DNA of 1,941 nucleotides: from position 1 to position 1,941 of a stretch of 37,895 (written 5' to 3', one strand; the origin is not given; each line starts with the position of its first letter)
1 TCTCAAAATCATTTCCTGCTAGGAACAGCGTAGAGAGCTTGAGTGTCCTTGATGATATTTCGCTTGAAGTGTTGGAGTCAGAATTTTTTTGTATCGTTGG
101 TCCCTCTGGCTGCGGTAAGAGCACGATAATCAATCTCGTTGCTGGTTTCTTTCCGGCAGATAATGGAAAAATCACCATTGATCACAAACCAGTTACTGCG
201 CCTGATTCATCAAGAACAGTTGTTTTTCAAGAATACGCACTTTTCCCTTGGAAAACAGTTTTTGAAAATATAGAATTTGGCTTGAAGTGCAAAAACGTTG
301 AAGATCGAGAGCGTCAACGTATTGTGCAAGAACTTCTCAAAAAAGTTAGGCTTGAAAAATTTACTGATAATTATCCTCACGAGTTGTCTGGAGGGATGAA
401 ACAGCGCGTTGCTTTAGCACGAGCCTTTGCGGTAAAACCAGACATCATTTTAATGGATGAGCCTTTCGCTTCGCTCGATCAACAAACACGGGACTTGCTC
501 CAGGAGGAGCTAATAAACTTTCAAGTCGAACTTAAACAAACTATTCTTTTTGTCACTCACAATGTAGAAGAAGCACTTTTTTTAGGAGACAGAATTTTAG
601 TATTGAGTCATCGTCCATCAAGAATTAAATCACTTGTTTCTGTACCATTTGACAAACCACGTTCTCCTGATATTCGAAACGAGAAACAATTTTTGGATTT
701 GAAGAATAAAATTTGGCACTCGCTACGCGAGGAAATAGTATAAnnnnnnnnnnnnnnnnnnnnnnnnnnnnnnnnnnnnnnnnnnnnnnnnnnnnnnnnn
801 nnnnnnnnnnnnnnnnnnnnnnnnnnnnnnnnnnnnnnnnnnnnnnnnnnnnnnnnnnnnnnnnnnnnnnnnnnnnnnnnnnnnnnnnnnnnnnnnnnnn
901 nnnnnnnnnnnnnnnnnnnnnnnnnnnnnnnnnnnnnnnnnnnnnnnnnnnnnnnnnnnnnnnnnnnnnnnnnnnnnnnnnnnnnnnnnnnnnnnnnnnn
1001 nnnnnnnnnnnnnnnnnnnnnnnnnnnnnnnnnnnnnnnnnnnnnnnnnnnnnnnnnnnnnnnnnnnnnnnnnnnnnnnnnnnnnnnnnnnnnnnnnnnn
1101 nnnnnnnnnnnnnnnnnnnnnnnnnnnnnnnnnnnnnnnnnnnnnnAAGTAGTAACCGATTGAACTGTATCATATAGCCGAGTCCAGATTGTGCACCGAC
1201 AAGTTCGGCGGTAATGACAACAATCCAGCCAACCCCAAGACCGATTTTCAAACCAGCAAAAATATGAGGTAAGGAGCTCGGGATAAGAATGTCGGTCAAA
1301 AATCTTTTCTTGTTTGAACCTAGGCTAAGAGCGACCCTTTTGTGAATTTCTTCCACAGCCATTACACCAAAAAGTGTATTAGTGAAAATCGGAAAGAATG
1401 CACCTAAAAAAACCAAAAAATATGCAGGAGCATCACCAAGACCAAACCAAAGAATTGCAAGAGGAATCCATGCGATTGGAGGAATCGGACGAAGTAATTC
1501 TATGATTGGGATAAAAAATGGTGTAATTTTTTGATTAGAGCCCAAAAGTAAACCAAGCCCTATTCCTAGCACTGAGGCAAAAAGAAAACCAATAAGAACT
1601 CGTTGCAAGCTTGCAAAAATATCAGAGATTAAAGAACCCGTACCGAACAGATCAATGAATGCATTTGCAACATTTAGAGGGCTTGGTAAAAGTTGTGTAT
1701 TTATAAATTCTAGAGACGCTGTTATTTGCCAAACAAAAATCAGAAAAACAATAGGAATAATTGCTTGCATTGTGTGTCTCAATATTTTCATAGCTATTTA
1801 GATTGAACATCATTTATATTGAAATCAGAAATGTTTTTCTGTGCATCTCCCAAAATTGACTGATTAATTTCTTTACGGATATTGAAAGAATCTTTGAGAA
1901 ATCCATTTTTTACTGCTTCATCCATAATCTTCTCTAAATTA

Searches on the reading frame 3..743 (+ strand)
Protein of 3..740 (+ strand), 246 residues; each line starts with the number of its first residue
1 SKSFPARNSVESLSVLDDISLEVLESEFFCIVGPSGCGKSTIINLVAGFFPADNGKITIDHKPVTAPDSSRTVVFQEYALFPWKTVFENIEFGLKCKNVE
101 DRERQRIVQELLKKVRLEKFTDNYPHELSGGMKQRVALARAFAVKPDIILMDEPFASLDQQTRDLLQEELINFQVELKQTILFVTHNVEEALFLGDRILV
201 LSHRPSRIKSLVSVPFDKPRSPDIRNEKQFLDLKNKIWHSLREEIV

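Call 72: search_protein_families(library=pfam, proteins=[window:39-743:+], max_evalue=0.0001)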
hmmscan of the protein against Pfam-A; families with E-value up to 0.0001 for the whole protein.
window:39-743:+ (234 aa): 4 families
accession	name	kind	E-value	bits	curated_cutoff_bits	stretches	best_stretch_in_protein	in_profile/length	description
PF00005.33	ABC_tran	-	2.2e-33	116.2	25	1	4-144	1-137/137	ABC transporter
PF13304.12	AAA_21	-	2.6e-07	31.5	27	0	113-177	235-301/304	AAA domain, putative AbiEii toxin, Type IV TA system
PF02463.25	SMC_N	-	3e-06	27.2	40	0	94-170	121-194/220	RecF/RecN/SMC N terminal domain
PF13401.12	AAA_22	-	7.4e-05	23.5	27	0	16-117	7-72/130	AAA domain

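Call 83: find_homologous_proteins(query=window:3-740:+, max_evalue=1e-60)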
Query window:3-740:+ (246 aa): 5168 proteins with E <= 1e-60 among 8000 candidates; the best 120 are listed.
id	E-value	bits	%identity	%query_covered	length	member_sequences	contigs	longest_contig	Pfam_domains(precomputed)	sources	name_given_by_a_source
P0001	3.1e-158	542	100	100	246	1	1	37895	PF00005.34,PF02463.26,PF13304.13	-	-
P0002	1.1e-117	410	73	100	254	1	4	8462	PF00005.34,PF02463.26,PF13304.13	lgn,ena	-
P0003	9.2e-115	400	72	100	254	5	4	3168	PF00005.34,PF02463.26,PF13304.13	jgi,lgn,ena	-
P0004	1.4e-114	399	72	100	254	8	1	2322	PF00005.34,PF02463.26,PF13304.13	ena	-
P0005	3.3e-113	395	71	100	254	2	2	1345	PF00005.34,PF02463.26,PF13304.13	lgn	-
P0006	4.1e-111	388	71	99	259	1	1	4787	PF00005.34,PF13476.13,PF02463.26,PF03215.22,PF13304.13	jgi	jgi:NitT/TauT family transport system ATP-binding protein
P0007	1.2e-104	367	68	99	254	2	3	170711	PF00005.34,PF13476.13,PF13304.13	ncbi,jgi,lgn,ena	ncbi:MAG: ABC transporter ATP-binding protein [bacterium]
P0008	1.7e-104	366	66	100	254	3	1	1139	PF00005.34,PF02463.26,PF13304.13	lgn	-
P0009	9.6e-104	364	67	100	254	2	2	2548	PF00005.34,PF02463.26,PF03215.22,PF13304.13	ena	-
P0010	3.0e-103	362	66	99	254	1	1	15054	PF00005.34,PF02463.26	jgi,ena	-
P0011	2.9e-102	359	65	99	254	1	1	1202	PF00005.34,PF02463.26,PF13304.13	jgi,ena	-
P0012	1.3e-101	357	64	99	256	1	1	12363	PF00005.34,PF02463.26,PF13304.13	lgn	-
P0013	1.2e-100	354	66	99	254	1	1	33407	PF00005.34,PF02463.26,PF13304.13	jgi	jgi:NitT/TauT family transport system ATP-binding protein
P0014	2.4e-100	353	66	99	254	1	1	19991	PF00005.34,PF00004.36,PF13304.13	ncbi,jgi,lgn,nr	ncbi:MAG: ABC transporter ATP-binding protein [Candidatus Pacebacteria bacterium]|jgi:NitT/TauT fami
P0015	2.9e-100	352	64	99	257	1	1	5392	PF00005.34,PF02463.26,PF13304.13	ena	-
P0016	1.1e-99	351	64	99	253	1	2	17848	PF00005.34,PF13304.13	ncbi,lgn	-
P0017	1.6e-99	350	64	100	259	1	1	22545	PF00005.34,PF00004.36,PF02463.26,PF13304.13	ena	-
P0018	1.5e-98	347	62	100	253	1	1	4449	PF00005.34,PF13304.13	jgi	jgi:NitT/TauT family transport system ATP-binding protein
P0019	8.2e-98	344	64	100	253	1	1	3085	PF00005.34,PF02463.26,PF13304.13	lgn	-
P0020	1.1e-97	344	62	100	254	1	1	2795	PF00005.34,PF00004.36,PF02463.26,PF13304.13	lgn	-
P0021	3.8e-97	342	64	100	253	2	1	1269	PF00005.34,PF02463.26,PF13304.13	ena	-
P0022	4.4e-97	342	64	99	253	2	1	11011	PF00005.34,PF02463.26,PF13304.13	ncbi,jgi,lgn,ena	-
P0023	1.4e-96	340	63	100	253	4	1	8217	PF00005.34,PF02463.26,PF13304.13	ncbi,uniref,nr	ncbi:ABC transporter ATP-binding protein [Candidatus Campbellbacteria bacterium CG22_combo_CG10-13_8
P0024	2.6e-96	340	65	99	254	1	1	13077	PF00005.34,PF02463.26,PF13304.13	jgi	jgi:NitT/TauT family transport system ATP-binding protein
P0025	1.5e-95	337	63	99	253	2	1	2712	PF00005.34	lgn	-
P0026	1.8e-92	327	59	99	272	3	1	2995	PF00005.34,PF13175.13,PF03215.22,PF13304.13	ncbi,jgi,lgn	-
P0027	7.5e-90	318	59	99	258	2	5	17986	PF00005.34,PF00004.36,PF02463.26,PF13304.13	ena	-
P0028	2.4e-88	313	59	94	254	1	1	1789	PF00005.34,PF13401.13,PF02463.26,PF13304.13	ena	-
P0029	3.0e-88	313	56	100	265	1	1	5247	PF00005.34,PF13304.13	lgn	-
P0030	5.5e-87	309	56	100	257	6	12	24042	PF00005.34,PF02463.26,PF03215.22,PF13304.13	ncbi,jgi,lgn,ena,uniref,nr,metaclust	ncbi:MAG: ABC transporter related protein [Candidatus Nomurabacteria bacterium GW2011_GWB1_43_7]|uni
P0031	4.0e-85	303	57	99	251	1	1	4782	PF00005.34,PF02463.26,PF13304.13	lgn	-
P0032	4.2e-85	303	57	95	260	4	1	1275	PF00005.34,PF13304.13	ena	-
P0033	4.9e-85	303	65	82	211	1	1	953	PF00005.34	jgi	jgi:NitT/TauT family transport system ATP-binding protein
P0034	1.1e-83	298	55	100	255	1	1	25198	PF00005.34,PF13476.13,PF13304.13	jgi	-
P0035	1.1e-83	298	55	94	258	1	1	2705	PF00005.34,PF02463.26,PF03215.22,PF13304.13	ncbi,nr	ncbi:MAG: ABC transporter ATP-binding protein [bacterium]|nr:ABC transporter ATP-binding protein [ba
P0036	2.1e-81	291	57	98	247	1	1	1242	PF00005.34,PF02463.26,PF13304.13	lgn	-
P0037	5.8e-81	289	54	99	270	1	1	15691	PF00005.34,PF13304.13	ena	-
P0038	5.9e-80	286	54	98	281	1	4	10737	PF00005.34,PF13304.13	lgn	-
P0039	2.1e-79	284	54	98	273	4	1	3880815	PF00005.34,PF13304.13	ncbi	ncbi:Bicarbonate transport ATP-binding protein CmpD OS=Afipia felis OX=1035 GN=cmpD_1 PE=3 SV=1 [Afi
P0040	2.6e-79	284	53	98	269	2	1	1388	PF00005.34,PF13304.13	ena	-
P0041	3.3e-79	284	53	99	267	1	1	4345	PF00005.34,PF13304.13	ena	-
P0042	4.8e-79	283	52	99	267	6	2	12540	PF00005.34,PF13304.13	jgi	jgi:NitT/TauT family transport system ATP-binding protein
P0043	9.4e-79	282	53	98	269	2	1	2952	PF00005.34,PF13304.13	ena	-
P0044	2.3e-78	281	50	99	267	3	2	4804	PF00005.34,PF13304.13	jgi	jgi:NitT/TauT family transport system ATP-binding protein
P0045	3.0e-78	280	53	98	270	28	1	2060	PF00005.34,PF13304.13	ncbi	-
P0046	3.6e-78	280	53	98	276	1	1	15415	PF00005.34,PF13304.13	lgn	-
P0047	5.7e-78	280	52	98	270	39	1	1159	PF00005.34,PF13304.13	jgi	jgi:NitT/TauT family transport system ATP-binding protein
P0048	5.8e-78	279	51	97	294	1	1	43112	PF00005.34,PF02463.26,PF13304.13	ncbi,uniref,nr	ncbi:ABC transporter ATP-binding protein [Paenibacillus sp. 598K]|uniref:ABC transporter ATP-binding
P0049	6.5e-78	279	51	99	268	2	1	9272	PF00005.34,PF13304.13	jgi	jgi:NitT/TauT family transport system ATP-binding protein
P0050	8.2e-78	279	50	99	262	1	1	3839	PF00005.34,PF13304.13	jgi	jgi:NitT/TauT family transport system ATP-binding protein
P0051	9.6e-78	279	54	98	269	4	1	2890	PF00005.34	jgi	-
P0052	9.9e-78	279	52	98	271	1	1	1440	PF00005.34,PF13304.13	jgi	jgi:NitT/TauT family transport system ATP-binding protein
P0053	1.0e-77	279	52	99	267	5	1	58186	PF00005.34,PF13304.13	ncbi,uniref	ncbi:ABC transporter ATP-binding protein [Xanthobacter sp. VTT E-85241]|uniref:ABC transporter ATP-b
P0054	1.0e-77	279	52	99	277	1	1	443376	PF00005.34,PF13304.13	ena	-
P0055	1.1e-77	279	51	99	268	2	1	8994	PF00005.34,PF13304.13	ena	-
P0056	1.3e-77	278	52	98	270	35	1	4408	PF00005.34,PF13304.13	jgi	jgi:NitT/TauT family transport system ATP-binding protein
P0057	1.4e-77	278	52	99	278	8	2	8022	PF00005.34,PF13304.13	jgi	jgi:NitT/TauT family transport system ATP-binding protein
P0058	1.6e-77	278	53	99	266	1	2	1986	PF00005.34,PF13304.13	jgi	jgi:NitT/TauT family transport system ATP-binding protein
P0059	1.8e-77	278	52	99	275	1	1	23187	PF00005.34,PF13304.13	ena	-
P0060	1.8e-77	278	51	99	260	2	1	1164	PF00005.34,PF13304.13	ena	-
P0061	2.0e-77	278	53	99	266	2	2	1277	PF00005.34,PF13304.13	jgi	jgi:NitT/TauT family transport system ATP-binding protein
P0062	2.1e-77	278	51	99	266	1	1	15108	PF00005.34,PF13304.13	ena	-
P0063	2.5e-77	277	50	97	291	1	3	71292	PF00005.34,PF13304.13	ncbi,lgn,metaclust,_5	metaclust:\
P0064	2.5e-77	277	52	99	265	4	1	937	PF00005.34,PF03193.23,PF13304.13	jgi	jgi:NitT/TauT family transport system ATP-binding protein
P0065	2.9e-77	277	51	96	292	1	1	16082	PF00005.34,PF02463.26,PF13304.13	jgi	-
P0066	2.9e-77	277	50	98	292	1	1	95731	PF00005.34,PF00004.36,PF02463.26,PF13304.13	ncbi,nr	ncbi:ABC transporter ATP-binding protein [Paenibacillaceae bacterium]|nr:ABC transporter ATP-binding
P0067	3.8e-77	277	53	99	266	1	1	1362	PF00005.34,PF13304.13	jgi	jgi:NitT/TauT family transport system ATP-binding protein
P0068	4.1e-77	277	51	99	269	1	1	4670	PF00005.34,PF13304.13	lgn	-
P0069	4.2e-77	277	50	99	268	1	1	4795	PF00005.34,PF03193.23,PF13304.13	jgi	jgi:NitT/TauT family transport system ATP-binding protein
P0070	4.6e-77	277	51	99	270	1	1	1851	PF00005.34,PF13304.13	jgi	-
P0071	4.8e-77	276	53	99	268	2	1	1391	PF00005.34,PF13304.13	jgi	jgi:NitT/TauT family transport system ATP-binding protein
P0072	4.9e-77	276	53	99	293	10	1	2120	PF00005.34,PF13304.13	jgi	jgi:NitT/TauT family transport system ATP-binding protein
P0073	5.3e-77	276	53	99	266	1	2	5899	PF00005.34,PF13304.13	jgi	jgi:NitT/TauT family transport system ATP-binding protein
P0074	5.3e-77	276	53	99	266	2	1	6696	PF00005.34,PF13304.13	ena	-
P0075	6.1e-77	276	51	99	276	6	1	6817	PF00005.34,PF13304.13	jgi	jgi:NitT/TauT family transport system ATP-binding protein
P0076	7.5e-77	276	51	99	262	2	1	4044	PF00005.34,PF13304.13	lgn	-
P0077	8.4e-77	276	53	100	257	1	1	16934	PF00005.34,PF00004.36,PF13401.13,PF02463.26,PF13304.13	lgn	-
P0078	9.0e-77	276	51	98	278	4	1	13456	PF00005.34,PF13304.13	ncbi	ncbi:MAG: ABC transporter ATP-binding protein [Rhodosalinus sp.]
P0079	9.6e-77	275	50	99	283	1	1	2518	PF00005.34,PF03193.23,PF13304.13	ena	-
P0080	1.1e-76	275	51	98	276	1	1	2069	PF00005.34,PF13304.13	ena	-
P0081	1.1e-76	275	52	99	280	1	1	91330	PF00005.34,PF13304.13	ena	-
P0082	1.2e-76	275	50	96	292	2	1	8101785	PF00005.34,PF00004.36,PF02463.26,PF13304.13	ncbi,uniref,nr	ncbi:ABC transporter ATP-binding protein [Paenibacillus psychroresistens]|uniref:ABC transporter ATP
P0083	1.3e-76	275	52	98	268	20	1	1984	PF00005.34,PF13304.13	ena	-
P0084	1.4e-76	275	51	98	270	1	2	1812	PF00005.34,PF13304.13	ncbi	-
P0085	1.5e-76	275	49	100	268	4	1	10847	PF00005.34,PF13304.13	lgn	-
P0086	1.5e-76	275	50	99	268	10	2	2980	PF00005.34,PF03193.23,PF13304.13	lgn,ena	-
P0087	1.6e-76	275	51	99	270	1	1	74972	PF00005.34,PF13304.13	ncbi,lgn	-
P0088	1.6e-76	275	51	95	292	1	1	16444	PF00005.34,PF00004.36,PF02463.26,PF13304.13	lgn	-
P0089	1.7e-76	275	53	98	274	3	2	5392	PF00005.34,PF13304.13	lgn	-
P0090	1.7e-76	275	53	98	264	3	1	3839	PF00005.34,PF13304.13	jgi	jgi:NitT/TauT family transport system ATP-binding protein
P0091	2.0e-76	274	51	97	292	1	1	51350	PF00005.34,PF02463.26,PF13304.13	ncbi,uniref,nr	ncbi:ABC transporter ATP-binding protein [Paenibacillus puerhi]|uniref:ABC transporter ATP-binding p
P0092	2.0e-76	274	51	98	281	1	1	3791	PF00005.34,PF13304.13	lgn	-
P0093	2.0e-76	274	50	98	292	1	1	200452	PF00005.34,PF02463.26,PF13304.13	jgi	-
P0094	2.1e-76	274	50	95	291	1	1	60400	PF00005.34,PF00004.36,PF02463.26,PF13304.13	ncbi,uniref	ncbi:ABC transporter ATP-binding protein [Paenibacillus solisilvae]|uniref:ABC transporter ATP-bindi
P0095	2.1e-76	274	49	99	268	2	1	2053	PF00005.34,PF03193.23,PF13304.13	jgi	-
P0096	2.1e-76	274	50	97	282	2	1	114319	PF00005.34,PF00004.36,PF02463.26,PF13304.13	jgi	jgi:NitT/TauT family transport system ATP-binding protein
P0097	3.5e-76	274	50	97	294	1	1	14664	PF00005.34,PF13555.13,PF02463.26,PF13304.13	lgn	-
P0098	3.9e-76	274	50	99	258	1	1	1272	PF00005.34,PF03193.23,PF13304.13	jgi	-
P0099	4.0e-76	273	49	97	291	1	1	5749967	PF00005.34,PF00004.36,PF13304.13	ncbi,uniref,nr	ncbi:ABC transporter ATP-binding protein [Paenibacillus beijingensis]|uniref:ABC transporter ATP-bin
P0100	4.1e-76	273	52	99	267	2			PF00005.34,PF13304.13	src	-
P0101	4.8e-76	273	53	99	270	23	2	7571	PF00005.34,PF13304.13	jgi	jgi:NitT/TauT family transport system ATP-binding protein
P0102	5.2e-76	273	50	98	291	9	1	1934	PF00005.34,PF13555.13,PF02463.26,PF13304.13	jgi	-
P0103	6.3e-76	273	54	98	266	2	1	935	PF00005.34,PF13304.13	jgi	-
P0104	6.8e-76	273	50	99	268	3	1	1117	PF00005.34,PF13304.13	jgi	-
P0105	7.2e-76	273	52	96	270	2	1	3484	PF00005.34,PF00004.36,PF13304.13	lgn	-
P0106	7.7e-76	273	49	99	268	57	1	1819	PF00005.34,PF03193.23,PF13304.13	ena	-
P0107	8.1e-76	272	54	98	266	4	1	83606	PF00005.34,PF13304.13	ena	-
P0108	8.6e-76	272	53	99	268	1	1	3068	PF00005.34,PF13304.13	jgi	jgi:NitT/TauT family transport system ATP-binding protein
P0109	8.7e-76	272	53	99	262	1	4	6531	PF00005.34,PF13304.13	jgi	jgi:NitT/TauT family transport system ATP-binding protein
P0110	1.0e-75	272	48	97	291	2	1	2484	PF00005.34,PF00004.36,PF02463.26,PF13304.13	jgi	jgi:NitT/TauT family transport system ATP-binding protein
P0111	1.1e-75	272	51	99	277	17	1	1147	PF00005.34,PF13304.13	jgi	jgi:NitT/TauT family transport system ATP-binding protein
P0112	1.1e-75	272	51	98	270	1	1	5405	PF00005.34,PF13304.13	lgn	-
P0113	1.3e-75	272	49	96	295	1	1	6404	PF00005.34,PF00004.36,PF02463.26,PF13304.13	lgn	-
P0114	1.3e-75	272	49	96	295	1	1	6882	PF00005.34,PF00004.36,PF02463.26,PF13304.13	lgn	-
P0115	1.7e-75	271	51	98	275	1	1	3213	PF00005.34,PF13304.13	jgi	jgi:NitT/TauT family transport system ATP-binding protein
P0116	1.9e-75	271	49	99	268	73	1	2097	PF00005.34,PF03193.23,PF13304.13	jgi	jgi:NitT/TauT family transport system ATP-binding protein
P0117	2.0e-75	271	51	95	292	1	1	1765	PF00005.34,PF02463.26,PF13304.13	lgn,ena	-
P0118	2.4e-75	271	51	98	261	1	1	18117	PF00005.34,PF13304.13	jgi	jgi:NitT/TauT family transport system ATP-binding protein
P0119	2.4e-75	271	50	99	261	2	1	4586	PF00005.34,PF02463.26,PF13304.13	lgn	-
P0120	2.7e-75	271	49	99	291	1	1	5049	PF00005.34,PF13304.13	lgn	-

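Call 84: find_encoding_contigs(protein=P0002, flank=5000, max_places=4)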
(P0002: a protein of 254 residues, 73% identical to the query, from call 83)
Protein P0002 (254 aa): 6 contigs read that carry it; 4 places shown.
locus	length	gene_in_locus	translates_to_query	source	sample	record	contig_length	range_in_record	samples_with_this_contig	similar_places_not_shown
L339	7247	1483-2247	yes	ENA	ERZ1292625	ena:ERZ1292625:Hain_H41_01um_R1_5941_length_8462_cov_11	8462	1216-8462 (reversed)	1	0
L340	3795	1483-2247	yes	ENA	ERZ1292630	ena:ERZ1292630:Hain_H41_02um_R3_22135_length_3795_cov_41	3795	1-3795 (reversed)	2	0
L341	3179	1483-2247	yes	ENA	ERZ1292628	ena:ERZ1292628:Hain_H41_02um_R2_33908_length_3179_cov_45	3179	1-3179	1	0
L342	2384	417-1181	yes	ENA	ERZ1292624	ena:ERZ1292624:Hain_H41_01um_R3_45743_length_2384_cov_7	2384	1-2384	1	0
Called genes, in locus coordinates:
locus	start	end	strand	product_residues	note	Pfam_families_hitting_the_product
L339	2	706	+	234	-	?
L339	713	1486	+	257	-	PF00528:BPD_transp_1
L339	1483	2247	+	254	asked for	PF00005:ABC_tran, PF02463:SMC_N (faint), PF13304:AAA_21 (faint)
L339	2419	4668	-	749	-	PF04932:Wzy_C, PF13181:TPR_8 (faint), PF13424:TPR_12 (faint), PF13428:TPR_14 (faint), PF07719:TPR_2 (faint), PF13371:TPR_9 (faint), PF23914:TPR_CcmH_CycH (faint), PF14559:TPR_19 (weak), +5 more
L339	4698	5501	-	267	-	PF01467:CTP_transf_like, PF01050:MannoseP_isomer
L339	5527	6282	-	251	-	PF02348:CTP_transf_3, PF12804:NTP_transf_3 (weak)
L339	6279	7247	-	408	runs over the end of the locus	PF01041:DegT_DnrJ_EryC1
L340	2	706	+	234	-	?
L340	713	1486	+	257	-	PF00528:BPD_transp_1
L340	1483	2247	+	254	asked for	PF00005:ABC_tran, PF02463:SMC_N (faint), PF13304:AAA_21 (faint)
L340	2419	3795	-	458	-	?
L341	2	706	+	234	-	?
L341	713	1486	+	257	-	PF00528:BPD_transp_1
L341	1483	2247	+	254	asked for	PF00005:ABC_tran, PF02463:SMC_N (faint), PF13304:AAA_21 (faint)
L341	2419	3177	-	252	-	?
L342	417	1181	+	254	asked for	PF00005:ABC_tran, PF02463:SMC_N (faint), PF13304:AAA_21 (faint)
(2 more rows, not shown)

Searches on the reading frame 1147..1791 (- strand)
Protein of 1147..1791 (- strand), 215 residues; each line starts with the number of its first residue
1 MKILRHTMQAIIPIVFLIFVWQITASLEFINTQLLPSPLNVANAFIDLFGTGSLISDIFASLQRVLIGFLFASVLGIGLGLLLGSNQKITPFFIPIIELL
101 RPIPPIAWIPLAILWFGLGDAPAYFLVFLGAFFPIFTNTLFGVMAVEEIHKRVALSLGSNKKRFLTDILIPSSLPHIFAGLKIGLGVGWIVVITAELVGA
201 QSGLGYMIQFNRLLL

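Call 12: find_related_loci(query=window:1147-1791:-, collection=genome_contigs, flank=4000)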
Query window:1147-1791:- (215 aa) in genome_contigs; peptide patterns used: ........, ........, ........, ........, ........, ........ (x = any residue, [..] = any of these).
269 stretches matched a pattern; 152 encode a relative of the query (tblastn E <= 1e-3); the best 80 are kept; 80 distinct loci.
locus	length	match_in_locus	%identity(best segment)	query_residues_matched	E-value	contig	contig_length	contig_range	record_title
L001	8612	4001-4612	63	12-215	2e-76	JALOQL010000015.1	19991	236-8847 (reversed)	MAG: Candidatus Paceibacterota bacterium isolate Prado154 scaffold_6716, whole genome shotgun sequence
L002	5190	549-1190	53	2-215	2e-75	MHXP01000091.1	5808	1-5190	MAG: Planctomycetes bacterium GWA2_39_15 gwa2_scaffold_25558, whole genome shotgun sequence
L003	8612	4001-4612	52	10-215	1e-66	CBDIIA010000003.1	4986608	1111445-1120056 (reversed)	MAG: Pseudorhodoferax sp. isolate 7638a5db-cf6e-44a2-a741-77b0d0781027 genome assembly, contig: contig_3, whole genome s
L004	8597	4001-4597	52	17-215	1e-65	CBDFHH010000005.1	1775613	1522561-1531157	MAG: Alphaproteobacteria bacterium isolate ca720d0a-e3d3-44bd-b835-9e3e1a19867a genome assembly, contig: contig_5, whole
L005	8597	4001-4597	51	17-215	4e-65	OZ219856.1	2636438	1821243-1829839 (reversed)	MAG: Alphaproteobacteria bacterium isolate d3d0b66b-18c7-443e-bf48-04344bd14b82 genome assembly, chromosome: 1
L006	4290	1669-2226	53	30-215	2e-63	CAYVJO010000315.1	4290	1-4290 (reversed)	MAG TPA_asm: uncultured Hyphomicrobiaceae bacterium isolate SRP072547_co1_339 genome assembly, contig: NODE_48675_length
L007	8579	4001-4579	53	20-212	3e-63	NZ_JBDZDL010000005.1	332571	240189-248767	Xanthobacter sp. VNH20 contig5, whole genome shotgun sequence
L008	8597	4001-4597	52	12-212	4e-62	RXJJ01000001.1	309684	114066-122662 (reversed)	MAG: Bradyrhizobiaceae bacterium isolate AWTP1-12 sample_193_scaffold_9, whole genome shotgun sequence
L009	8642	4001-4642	48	2-215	3e-62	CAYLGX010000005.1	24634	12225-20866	MAG TPA_asm: Candidatus Woesearchaeota archaeon isolate SRP272421_co3_79 genome assembly, contig: NODE_4161_length_24634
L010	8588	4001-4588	52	17-212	6e-62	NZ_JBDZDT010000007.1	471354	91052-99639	Aquabacter sp. CN5-332 contig7, whole genome shotgun sequence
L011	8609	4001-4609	51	11-215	1e-61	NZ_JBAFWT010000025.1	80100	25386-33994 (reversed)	Xanthobacter sp. DSM 24535 strain W30 Contig025, whole genome shotgun sequence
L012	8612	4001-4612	50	9-212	3e-61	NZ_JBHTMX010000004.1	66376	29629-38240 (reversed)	Methylopila musalis strain CCUG 61696 GCM70027334_319, whole genome shotgun sequence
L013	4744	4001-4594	51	17-215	4e-61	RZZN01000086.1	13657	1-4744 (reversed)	MAG: Gammaproteobacteria bacterium isolate INTA.AUR.070 contig-100_2029, whole genome shotgun sequence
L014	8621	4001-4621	57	9-215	5e-57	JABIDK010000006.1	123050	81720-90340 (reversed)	MAG: Candidatus Falkowbacteria bacterium isolate SI048_bin72 k141_892847, whole genome shotgun sequence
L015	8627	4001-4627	53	4-215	1e-54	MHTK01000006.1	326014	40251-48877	MAG: Candidatus Vogelbacteria bacterium RIFOXYD1_FULL_46_19 rifoxyd1_full_scaffold_21, whole genome shotgun sequence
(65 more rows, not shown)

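Call 14: find_encoding_contigs(protein=window:1147-1791:-, flank=6000, max_places=10)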
Protein window:1147-1791:- (215 aa): 1 contig read that carries it; 1 place shown.
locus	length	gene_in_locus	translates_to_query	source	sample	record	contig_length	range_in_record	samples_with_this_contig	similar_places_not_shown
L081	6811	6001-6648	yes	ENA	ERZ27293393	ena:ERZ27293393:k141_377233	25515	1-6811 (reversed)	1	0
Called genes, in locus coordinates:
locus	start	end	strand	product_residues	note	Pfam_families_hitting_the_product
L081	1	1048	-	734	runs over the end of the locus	PF00082:Peptidase_S8, PF13517:FG-GAP_3 (faint), PF01839:FG-GAP (faint)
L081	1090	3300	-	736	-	PF04932:Wzy_C, PF07719:TPR_2 (faint), PF13181:TPR_8 (faint), PF13414:TPR_11 (faint), PF14559:TPR_19 (faint), PF13431:TPR_17 (faint)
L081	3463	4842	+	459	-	PF02397:Bac_transf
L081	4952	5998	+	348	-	PF12974:Phosphonate-bd, PF09084:NMT1 (weak)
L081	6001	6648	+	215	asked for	PF00528:BPD_transp_1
